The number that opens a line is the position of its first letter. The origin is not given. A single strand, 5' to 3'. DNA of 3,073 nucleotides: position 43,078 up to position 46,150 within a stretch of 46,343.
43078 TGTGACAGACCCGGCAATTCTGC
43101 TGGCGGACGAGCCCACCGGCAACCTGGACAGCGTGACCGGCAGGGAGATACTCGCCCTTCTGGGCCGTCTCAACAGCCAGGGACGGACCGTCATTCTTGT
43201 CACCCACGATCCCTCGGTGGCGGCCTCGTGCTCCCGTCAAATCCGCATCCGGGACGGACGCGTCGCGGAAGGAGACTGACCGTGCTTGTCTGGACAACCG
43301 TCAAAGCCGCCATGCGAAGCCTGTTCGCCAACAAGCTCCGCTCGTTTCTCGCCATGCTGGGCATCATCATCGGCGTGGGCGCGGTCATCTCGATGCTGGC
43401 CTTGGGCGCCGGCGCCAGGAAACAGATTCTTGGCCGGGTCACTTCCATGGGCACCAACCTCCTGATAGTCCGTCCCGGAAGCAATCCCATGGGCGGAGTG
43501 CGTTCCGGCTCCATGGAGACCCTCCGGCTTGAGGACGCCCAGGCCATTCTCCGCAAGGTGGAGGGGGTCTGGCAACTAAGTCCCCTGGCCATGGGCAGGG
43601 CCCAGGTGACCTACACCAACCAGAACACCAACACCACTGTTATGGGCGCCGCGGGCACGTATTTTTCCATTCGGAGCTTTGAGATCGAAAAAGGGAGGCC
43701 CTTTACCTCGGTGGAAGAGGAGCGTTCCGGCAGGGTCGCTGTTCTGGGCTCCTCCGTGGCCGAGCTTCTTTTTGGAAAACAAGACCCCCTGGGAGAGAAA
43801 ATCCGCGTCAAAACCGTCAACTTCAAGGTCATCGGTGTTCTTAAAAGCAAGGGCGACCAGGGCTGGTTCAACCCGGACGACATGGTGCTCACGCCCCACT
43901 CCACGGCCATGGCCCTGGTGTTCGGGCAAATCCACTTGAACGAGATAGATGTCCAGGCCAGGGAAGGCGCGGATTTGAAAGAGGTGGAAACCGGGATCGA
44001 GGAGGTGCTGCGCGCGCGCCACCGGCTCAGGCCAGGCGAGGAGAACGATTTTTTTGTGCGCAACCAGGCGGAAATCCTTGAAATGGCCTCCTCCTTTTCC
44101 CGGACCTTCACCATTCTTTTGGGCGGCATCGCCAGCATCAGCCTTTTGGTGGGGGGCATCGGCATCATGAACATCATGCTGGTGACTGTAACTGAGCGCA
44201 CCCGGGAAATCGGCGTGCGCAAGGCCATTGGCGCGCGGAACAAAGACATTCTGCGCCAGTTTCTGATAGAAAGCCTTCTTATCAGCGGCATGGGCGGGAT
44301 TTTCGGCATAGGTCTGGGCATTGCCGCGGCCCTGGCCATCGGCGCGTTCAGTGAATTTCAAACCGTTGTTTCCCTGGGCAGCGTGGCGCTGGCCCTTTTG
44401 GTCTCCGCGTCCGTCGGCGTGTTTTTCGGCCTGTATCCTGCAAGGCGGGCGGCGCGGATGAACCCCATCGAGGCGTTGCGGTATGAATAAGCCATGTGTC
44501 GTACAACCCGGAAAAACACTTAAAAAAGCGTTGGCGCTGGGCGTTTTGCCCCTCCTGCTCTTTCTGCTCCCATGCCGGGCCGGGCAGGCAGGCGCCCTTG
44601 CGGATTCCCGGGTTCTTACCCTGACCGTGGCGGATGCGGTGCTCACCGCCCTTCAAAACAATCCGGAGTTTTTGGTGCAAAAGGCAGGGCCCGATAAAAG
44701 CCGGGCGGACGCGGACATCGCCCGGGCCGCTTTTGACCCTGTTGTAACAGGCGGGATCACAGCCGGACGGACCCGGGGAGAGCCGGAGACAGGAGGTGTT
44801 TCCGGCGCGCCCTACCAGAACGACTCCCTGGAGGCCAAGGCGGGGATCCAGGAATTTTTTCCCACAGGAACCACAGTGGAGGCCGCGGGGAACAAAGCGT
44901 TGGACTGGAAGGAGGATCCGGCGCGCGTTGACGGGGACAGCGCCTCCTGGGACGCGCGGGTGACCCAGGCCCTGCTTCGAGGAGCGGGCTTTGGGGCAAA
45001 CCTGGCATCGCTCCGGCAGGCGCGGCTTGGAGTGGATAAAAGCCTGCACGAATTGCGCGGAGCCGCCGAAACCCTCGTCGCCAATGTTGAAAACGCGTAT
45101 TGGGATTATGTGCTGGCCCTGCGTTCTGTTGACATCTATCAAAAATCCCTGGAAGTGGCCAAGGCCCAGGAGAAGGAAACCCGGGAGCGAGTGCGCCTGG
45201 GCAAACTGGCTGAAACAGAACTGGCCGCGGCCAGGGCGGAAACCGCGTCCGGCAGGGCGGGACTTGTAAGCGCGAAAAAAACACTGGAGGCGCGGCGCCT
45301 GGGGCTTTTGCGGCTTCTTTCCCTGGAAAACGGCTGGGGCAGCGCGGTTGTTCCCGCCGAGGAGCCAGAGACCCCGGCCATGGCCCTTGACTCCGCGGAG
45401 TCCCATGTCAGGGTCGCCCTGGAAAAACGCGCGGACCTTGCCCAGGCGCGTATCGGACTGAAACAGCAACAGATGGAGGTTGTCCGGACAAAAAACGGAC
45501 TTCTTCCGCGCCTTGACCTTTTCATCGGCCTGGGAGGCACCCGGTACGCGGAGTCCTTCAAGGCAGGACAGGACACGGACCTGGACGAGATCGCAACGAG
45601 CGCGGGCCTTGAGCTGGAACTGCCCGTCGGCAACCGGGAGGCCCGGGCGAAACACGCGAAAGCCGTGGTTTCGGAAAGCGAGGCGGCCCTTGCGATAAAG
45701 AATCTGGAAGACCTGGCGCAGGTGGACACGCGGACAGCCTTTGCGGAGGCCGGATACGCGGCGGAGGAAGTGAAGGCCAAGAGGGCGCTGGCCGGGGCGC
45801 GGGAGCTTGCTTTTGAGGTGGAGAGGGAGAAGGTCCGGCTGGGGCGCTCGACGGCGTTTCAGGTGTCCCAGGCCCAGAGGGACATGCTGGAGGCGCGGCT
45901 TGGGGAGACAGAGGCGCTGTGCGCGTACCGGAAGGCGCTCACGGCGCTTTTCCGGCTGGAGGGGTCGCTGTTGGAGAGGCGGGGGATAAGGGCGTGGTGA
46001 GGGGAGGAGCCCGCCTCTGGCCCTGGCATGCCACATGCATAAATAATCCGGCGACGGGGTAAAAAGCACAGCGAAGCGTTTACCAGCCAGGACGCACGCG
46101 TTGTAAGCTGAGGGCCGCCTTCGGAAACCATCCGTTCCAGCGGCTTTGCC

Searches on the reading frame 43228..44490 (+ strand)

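Call 9: search_protein_families(library=pfam, proteins=[window:43228-44490:+], max_evalue=0.001)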
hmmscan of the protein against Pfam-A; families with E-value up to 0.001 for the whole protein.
window:43228-44490:+ (420 aa): 2 families
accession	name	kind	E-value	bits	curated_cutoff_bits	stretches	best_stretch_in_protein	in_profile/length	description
PF12704.14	MacB_PCD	-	2e-49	169.1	27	1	39-259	1-206/207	MacB-like periplasmic core domain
PF02687.27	FtsX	-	3.2e-21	76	25.5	1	301-413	3-120/120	FtsX-like permease C-terminal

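Call 100: search_protein_families(library=ncbifam, proteins=[window:43228-44490:+], max_evalue=0.00001)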
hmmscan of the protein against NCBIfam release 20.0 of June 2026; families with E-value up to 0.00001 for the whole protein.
window:43228-44490:+ (420 aa): 4 families
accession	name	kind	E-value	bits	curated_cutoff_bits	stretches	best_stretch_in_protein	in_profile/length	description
NF007826.0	PRK10535.1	equivalog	1.3e-81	274.8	966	1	24-418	257-646/648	macrolide ABC transporter ATP-binding protein/permease MacB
TIGR03434.1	ADOP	subfamily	2.8e-41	141.5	622.3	1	126-420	517-803/803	ADOP family duplicated permease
TIGR02212.1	lolCE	equivalog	2.1e-12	46.7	362.45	1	36-420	21-411/411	lipoprotein-releasing ABC transporter permease subunit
NF038346.1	FtsX_actino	exception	5.7e-06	25.9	250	1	277-384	162-276/308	permease-like cell division protein FtsX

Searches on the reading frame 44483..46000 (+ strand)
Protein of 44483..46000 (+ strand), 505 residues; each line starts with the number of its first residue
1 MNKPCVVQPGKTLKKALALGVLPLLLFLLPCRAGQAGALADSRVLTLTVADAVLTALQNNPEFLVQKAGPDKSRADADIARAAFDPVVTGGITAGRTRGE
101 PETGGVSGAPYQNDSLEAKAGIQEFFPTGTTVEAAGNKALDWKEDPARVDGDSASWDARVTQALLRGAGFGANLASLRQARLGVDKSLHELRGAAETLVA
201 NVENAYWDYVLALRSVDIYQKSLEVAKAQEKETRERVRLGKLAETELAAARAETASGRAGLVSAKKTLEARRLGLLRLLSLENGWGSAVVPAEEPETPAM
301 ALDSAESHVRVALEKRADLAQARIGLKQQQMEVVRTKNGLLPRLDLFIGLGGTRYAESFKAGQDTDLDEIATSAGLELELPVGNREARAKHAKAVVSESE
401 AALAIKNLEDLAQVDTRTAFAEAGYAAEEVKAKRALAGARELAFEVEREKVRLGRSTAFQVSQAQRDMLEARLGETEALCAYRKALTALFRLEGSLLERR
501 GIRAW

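Call 9: search_protein_families(library=pfam, proteins=[window:44483-46000:+], max_evalue=0.001)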
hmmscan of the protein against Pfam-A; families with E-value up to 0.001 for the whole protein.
window:44483-46000:+ (505 aa): 1 family
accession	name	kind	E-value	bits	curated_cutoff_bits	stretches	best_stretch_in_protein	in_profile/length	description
PF02321.23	OEP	-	7.7e-38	130.6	22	2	51-279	3-186/187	Outer membrane efflux protein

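Call 100: search_protein_families(library=ncbifam, proteins=[window:44483-46000:+], max_evalue=0.00001)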
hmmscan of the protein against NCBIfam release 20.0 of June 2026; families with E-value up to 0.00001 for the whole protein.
window:44483-46000:+ (505 aa): 4 families
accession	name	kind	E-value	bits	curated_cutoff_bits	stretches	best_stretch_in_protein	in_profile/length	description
TIGR01844.1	type_I_sec_TolC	subfamily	1.4e-30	106.6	225.15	2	125-496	40-400/414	TolC family outer membrane protein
TIGR01845.1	outer_NodT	subfamily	4.4e-12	45.6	210.05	1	170-473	139-437/460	efflux transporter outer membrane subunit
NF007002.0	PRK09465.1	equivalog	3.3e-07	29.2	495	1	195-383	125-315/460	outer membrane channel protein TolC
NF033142.1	efflux_OM_AdeC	exception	2e-06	26.7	975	1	197-473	167-438/465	multidrug efflux RND transporter AdeABC outer membrane channel subunit AdeC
